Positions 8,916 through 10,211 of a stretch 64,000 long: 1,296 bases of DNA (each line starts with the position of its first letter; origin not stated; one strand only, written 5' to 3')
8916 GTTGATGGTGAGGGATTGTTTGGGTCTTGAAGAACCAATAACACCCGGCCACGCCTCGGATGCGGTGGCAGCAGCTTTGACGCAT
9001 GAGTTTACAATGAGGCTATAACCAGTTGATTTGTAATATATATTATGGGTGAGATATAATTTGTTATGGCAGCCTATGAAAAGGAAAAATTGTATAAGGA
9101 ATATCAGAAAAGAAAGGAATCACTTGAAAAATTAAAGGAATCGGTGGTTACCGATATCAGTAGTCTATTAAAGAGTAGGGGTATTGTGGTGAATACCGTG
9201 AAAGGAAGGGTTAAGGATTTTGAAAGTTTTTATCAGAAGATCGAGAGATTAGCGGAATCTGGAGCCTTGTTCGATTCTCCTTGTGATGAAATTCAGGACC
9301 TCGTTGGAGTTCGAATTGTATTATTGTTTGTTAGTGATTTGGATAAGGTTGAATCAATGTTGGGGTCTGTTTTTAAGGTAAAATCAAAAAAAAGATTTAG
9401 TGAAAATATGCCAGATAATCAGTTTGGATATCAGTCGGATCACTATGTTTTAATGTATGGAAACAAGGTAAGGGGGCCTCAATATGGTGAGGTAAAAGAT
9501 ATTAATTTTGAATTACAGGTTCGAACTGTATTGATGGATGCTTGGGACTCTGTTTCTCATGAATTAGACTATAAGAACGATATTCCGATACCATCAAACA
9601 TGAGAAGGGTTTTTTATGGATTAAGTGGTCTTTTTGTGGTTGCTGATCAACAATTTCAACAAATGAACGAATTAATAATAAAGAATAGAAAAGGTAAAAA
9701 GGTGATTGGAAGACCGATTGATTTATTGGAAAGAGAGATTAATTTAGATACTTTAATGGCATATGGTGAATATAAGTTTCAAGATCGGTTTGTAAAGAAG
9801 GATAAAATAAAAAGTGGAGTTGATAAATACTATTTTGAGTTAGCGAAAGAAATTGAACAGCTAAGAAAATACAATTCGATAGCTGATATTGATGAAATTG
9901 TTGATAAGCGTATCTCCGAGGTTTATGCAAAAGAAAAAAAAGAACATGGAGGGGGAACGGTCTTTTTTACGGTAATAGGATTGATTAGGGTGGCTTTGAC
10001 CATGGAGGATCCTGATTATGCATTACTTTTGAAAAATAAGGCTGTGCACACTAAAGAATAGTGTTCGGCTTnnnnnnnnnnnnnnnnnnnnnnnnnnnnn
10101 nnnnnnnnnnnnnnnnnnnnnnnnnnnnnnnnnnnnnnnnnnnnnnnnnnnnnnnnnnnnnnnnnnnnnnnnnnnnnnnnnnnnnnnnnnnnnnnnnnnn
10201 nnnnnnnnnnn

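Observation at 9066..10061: RelQ/RelP-like alarmone synthetase with an extra C-terminal domain inserted inside the ruvC-ruvA-ruvB operon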

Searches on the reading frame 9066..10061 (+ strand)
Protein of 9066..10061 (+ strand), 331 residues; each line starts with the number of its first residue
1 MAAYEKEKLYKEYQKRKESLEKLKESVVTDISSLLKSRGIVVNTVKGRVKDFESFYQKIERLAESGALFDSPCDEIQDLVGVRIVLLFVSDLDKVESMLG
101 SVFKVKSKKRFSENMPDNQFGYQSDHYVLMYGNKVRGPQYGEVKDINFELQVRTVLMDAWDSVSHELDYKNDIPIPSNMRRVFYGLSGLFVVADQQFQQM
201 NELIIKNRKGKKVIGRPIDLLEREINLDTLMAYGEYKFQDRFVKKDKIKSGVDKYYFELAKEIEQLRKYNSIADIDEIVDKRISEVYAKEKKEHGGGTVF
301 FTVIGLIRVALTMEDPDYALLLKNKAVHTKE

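Call 3: search_protein_families(library=pfam, proteins=[window:9066-10061:+], max_evalue=0.01)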
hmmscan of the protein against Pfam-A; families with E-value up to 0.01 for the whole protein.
window:9066-10061:+ (331 aa): 1 family
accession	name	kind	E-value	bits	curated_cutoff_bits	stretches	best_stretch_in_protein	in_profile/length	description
PF04607.23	RelA_SpoT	-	6.2e-20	72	27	1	47-172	1-111/113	Region found in RelA / SpoT proteins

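Call 5: search_solved_structures(query=window:9066-10058:+, max_evalue=0.01, show_alignments=3)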
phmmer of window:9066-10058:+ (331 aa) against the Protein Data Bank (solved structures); distinct sequences matched with E-value up to 0.01: 8.
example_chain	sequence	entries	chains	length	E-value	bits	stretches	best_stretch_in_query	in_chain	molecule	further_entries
6fgk_A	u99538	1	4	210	1.5e-11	47.5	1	24-178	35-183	GTP pyrophosphokinase YwaC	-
3l9d_A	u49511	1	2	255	2e-11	47.1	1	40-202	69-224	Putative GTP pyrophosphokinase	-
5f2v_V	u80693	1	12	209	1.1e-10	44.7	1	42-182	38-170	GTP pyrophosphokinase YjbM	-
5ded_D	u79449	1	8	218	1.2e-10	44.6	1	42-182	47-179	GTP pyrophosphokinase YjbM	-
5dec_A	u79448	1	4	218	1.2e-10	44.5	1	42-182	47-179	GTP pyrophosphokinase YjbM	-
2be3_A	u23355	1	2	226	1.3e-10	44.4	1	42-183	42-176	GTP pyrophosphokinase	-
6ewz_A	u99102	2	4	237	1.1e-09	41.4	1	42-175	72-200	GTP pyrophosphokinase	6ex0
6fgj_A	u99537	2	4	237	1.2e-09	41.2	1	42-174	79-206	GTP pyrophosphokinase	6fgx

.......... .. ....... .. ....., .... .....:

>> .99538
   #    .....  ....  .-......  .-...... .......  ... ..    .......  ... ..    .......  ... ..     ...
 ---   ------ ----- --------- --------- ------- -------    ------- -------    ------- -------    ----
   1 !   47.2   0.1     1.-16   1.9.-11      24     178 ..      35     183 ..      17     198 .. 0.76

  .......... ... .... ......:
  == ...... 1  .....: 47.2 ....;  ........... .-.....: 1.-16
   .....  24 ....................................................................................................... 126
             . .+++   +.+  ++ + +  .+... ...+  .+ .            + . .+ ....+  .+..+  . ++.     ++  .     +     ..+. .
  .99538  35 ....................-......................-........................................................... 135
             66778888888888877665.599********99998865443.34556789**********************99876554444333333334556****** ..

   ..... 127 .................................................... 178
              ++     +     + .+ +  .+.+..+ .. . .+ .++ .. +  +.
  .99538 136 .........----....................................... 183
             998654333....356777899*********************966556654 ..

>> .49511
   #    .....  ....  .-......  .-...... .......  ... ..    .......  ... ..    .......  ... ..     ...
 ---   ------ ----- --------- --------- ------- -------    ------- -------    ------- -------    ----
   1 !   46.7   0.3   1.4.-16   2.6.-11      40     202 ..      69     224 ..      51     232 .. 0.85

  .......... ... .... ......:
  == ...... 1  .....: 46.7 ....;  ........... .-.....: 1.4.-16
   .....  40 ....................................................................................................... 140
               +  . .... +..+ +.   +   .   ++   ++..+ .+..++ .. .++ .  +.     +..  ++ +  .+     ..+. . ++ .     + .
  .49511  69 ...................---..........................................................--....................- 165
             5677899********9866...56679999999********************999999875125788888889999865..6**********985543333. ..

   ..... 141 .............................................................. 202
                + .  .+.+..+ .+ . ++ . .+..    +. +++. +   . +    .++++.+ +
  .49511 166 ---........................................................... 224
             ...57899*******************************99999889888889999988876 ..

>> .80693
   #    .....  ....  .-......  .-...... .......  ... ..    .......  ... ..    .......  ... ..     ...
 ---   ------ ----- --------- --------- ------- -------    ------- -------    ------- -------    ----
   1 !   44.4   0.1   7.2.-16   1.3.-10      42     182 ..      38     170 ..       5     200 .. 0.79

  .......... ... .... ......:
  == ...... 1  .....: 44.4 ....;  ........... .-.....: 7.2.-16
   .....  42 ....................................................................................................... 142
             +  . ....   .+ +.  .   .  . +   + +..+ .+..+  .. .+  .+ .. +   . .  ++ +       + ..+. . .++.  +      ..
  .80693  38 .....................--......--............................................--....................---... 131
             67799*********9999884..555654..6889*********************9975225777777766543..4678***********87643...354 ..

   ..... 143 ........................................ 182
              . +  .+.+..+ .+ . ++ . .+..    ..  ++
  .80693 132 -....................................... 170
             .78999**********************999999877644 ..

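Call 6: search_protein_families(library=ncbifam, proteins=[window:9066-10058:+], max_evalue=1)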
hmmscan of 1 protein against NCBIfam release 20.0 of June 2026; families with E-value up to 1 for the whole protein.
window:9066-10058:+ (331 aa): 2 families
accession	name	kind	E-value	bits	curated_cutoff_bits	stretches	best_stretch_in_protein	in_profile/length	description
NF053588.1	GTPPhKinYjbM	equivalog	1.5e-17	64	320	1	41-188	36-176/201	GTP diphosphokinase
TIGR00691.1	spoT_relA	subfamily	3.4e-06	25.7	499.2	1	11-128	175-284/687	RelA/SpoT family protein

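Call 7: search_protein_families(library=padloc, proteins=[window:9066-10058:+], max_evalue=1)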
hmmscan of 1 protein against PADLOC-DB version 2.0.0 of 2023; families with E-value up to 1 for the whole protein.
window:9066-10058:+ (331 aa): 1 family
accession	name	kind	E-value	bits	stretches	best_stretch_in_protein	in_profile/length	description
PDLC04999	PDC-S33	-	3.8e-10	37.7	1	43-160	66-174/349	-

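Call 8: find_homologous_proteins(query=window:9066-10058:+, max_evalue=0.001)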
Query window:9066-10058:+ (331 aa): 133 proteins with E <= 0.001 among 2863 candidates; the best 120 are listed.
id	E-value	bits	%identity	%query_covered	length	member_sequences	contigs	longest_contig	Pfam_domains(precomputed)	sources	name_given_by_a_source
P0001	4.8e-211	718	100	100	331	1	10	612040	PF04607.24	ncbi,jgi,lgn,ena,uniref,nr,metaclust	ncbi:MAG: RelA/SpoT domain protein [Candidatus Shapirobacteria bacterium GW2011_GWE1_38_10]|uniref:R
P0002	3.3e-113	396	59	97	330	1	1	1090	PF04607.24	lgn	-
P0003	2.7e-64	236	40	95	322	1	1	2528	PF04607.24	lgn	-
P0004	5.8e-54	202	39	93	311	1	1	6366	PF04607.24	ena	-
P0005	4.3e-50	189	37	95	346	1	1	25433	PF04607.24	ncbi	-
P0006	4.8e-49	185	37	95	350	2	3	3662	PF04607.24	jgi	-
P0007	6.6e-49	185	35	97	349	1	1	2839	PF04607.24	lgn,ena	-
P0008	6.6e-48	182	37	98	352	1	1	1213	PF04607.24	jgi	jgi:putative GTP pyrophosphokinase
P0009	2.9e-47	180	35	95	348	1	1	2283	PF04607.24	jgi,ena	-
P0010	8.5e-47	178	34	95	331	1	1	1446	PF04607.24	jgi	jgi:putative GTP pyrophosphokinase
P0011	1.1e-46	178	36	93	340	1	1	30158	PF04607.24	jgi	jgi:putative GTP pyrophosphokinase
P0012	2.3e-46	177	34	95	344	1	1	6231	PF04607.24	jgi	jgi:ppGpp synthetase/RelA/SpoT-type nucleotidyltranferase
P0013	5.1e-46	176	34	95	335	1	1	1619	PF04607.24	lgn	-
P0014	9.9e-46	175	33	94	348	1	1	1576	PF04607.24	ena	-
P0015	2.0e-45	174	35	95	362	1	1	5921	PF04607.24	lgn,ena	-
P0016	2.8e-45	173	36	95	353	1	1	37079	PF04607.24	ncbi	-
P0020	5.2e-44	169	37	95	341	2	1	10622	PF04607.24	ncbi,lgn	-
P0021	6.0e-44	169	35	95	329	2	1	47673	PF04607.24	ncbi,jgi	ncbi:MAG TPA: hypothetical protein VGI76_01430 [Solirubrobacteraceae bacterium]|jgi:ppGpp synthetase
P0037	2.6e-41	160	33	93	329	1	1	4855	PF04607.24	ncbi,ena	-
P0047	2.0e-39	154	36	93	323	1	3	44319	PF04607.24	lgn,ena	-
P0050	6.2e-39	152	34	97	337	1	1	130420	PF04607.24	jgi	jgi:ppGpp synthetase/RelA/SpoT-type nucleotidyltranferase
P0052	2.6e-38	150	31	94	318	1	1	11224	PF04607.24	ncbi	-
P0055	4.8e-38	149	34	95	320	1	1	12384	PF04607.24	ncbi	-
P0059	9.2e-38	148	32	97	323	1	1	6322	PF04607.24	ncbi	-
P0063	6.3e-37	146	34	94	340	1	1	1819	PF04607.24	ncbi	-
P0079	4.8e-35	140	31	95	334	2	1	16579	PF04607.24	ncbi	-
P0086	5.6e-34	136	33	95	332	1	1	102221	PF04607.24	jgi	jgi:ppGpp synthetase/RelA/SpoT-type nucleotidyltranferase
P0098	2.4e-32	131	31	92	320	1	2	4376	PF04607.24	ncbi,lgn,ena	-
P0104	5.8e-32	129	34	89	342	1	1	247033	PF04607.24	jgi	jgi:putative GTP pyrophosphokinase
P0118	2.0e-27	115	29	94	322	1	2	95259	PF04607.24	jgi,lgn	jgi:putative GTP pyrophosphokinase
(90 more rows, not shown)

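Call 12: search_solved_structures(query=A1, max_evalue=10, show_alignments=0)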
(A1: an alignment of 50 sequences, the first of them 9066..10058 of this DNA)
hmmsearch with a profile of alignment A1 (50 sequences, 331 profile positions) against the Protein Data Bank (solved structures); distinct sequences matched with E-value up to 10: 22.
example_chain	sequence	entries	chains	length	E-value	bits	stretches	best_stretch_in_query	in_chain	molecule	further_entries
6fgk_A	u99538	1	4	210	8.8e-30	107.3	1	42-176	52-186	GTP pyrophosphokinase YwaC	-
5f2v_V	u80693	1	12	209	3.8e-27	98.7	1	41-179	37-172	GTP pyrophosphokinase YjbM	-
5ded_D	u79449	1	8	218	5.7e-27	98.1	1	36-179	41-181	GTP pyrophosphokinase YjbM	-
5dec_A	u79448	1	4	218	7.3e-27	97.7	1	38-179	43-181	GTP pyrophosphokinase YjbM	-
6ewz_A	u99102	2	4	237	3.1e-25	92.4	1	41-168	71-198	GTP pyrophosphokinase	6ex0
6fgj_A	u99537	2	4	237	3.4e-25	92.2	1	41-168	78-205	GTP pyrophosphokinase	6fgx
2be3_A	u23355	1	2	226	1.2e-24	90.5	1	41-179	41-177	GTP pyrophosphokinase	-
3l9d_A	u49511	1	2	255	1.3e-24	90.3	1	41-207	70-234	Putative GTP pyrophosphokinase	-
9erv_A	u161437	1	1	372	4.9e-07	32.6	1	44-213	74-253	RelA/SpoT family protein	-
7ztb_A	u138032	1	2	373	4.9e-07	32.5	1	44-213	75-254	RelA/SpoT family protein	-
5iqr_8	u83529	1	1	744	0.00017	24.2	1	9-166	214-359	GTP pyrophosphokinase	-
5kps_A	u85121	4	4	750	0.00017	24.2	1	9-166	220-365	GTP pyrophosphokinase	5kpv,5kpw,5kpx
9s6k_B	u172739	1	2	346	0.00021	23.9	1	29-123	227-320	GTP pyrophosphokinase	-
5l3p_z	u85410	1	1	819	0.00022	23.9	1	9-166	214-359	GTP pyrophosphokinase,GTP pyrophosphokinase,GTP pyrophosphokinase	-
8acu_A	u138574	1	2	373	0.00086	21.9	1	14-166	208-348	GTP pyrophosphokinase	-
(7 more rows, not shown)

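Call 21: find_encoding_contigs(protein=P0050, flank=6000, max_places=2)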
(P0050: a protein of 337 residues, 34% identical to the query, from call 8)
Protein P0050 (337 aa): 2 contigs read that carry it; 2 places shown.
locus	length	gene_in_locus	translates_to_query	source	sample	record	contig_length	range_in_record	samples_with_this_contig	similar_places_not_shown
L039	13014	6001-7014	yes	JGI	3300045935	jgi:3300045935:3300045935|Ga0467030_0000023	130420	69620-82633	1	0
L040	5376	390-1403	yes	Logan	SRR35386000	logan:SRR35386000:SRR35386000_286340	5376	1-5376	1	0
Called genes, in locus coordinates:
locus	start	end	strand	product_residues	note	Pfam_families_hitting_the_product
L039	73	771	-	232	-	PF05198:IF3_N, PF00707:IF3_C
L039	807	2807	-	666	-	PF02824:TGS, PF07973:tRNA_SAD, PF00587:tRNA-synt_2b, PF03129:HGTP_anticodon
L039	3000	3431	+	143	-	PF09339:HTH_IclR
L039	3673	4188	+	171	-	PF00583:Acetyltransf_1 (weak), PF13527:Acetyltransf_9 (weak)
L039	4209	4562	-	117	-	PF12840:HTH_20 (weak), PF01022:HTH_5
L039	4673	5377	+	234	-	PF00230:MIP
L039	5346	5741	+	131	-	PF01451:LMWPc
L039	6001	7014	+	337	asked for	PF04607:RelA_SpoT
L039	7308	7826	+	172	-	PF01243:PNPOx_N, PF12900:Pyridox_ox_2 (weak)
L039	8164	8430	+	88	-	-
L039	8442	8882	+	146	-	PF00472:RF-1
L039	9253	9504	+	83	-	PF12728:HTH_17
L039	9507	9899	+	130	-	PF01850:PIN (weak)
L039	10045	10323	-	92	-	PF12844:HTH_19 (weak), PF13560:HTH_31, PF01381:HTH_3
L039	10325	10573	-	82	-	-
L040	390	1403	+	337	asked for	PF04607:RelA_SpoT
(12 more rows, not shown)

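Call 22: find_encoding_contigs(protein=P0104, flank=6000, max_places=2)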
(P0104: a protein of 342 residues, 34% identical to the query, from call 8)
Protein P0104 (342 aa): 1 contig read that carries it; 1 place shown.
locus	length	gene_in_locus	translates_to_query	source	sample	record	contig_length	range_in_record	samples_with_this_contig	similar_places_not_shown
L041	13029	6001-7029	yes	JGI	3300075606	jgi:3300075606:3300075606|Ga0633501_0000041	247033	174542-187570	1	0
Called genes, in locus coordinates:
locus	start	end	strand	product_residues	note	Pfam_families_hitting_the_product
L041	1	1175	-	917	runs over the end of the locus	PF03150:CCP_MauG, PF13946:DUF4214 (faint)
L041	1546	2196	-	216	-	PF01553:Acyltransferase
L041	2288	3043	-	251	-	PF07238:PilZ (faint)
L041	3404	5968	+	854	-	PF00521:DNA_topoisoIV, PF03989:DNA_gyraseA_C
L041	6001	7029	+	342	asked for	PF04607:RelA_SpoT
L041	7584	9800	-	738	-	-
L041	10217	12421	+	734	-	PF13519:VWA_2 (faint)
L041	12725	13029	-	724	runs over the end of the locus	-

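Call 23: predict_structure(alignment_id=A1)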
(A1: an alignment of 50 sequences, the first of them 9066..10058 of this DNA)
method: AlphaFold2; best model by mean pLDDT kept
length: 331 residues; sequences in the alignment: 50
mean_pLDDT: 90.5   pTM: 0.80
mean pLDDT of the five models: 90.5, 89.5, 89.4, 89.1, 88.5
residues with pLDDT >= 90: 243; 70-90: 58; 50-70: 27; < 50: 3
segments of 3 or more residues with pLDDT < 50: 245-247
pLDDT, mean of each block of 10 residues (from residue 1): 93 98 98 96 97 97 95 96 96 95 95 67 89 95 97 95 85 78 89 92 86 72 93 91 57 90 96 97 96 84 94 98 90 60
secondary structure, 60 per line:
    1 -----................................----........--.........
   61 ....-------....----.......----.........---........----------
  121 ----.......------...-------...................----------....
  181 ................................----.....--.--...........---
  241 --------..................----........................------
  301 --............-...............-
elements in order: H6-37 E42-49 H52-64 H72-75 E80-86 H91-99 E103-110 E125-131 E148-154 H155-166 H177-212 H217-221 H227-237 H249-266 H272-294 H303-314 H316-330

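Call 24: find_encoding_contigs(protein=P0005, flank=6000, max_places=1)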
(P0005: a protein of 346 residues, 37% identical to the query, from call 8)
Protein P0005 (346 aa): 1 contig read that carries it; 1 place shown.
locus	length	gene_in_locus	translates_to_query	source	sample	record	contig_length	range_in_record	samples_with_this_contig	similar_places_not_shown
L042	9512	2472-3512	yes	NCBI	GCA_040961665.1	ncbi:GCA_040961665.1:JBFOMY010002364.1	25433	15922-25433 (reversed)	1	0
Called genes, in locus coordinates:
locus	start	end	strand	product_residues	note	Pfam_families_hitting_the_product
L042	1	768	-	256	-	?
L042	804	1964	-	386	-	-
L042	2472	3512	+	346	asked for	PF04607:RelA_SpoT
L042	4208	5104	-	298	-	PF01040:UbiA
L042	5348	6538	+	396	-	-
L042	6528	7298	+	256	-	PF08282:Hydrolase_3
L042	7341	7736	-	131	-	PF23198:PDE8A_N, PF00072:Response_reg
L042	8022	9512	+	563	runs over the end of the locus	PF01978:TrmB, PF11495:TrmB_EBD_N (faint), PF00571:CBS (weak)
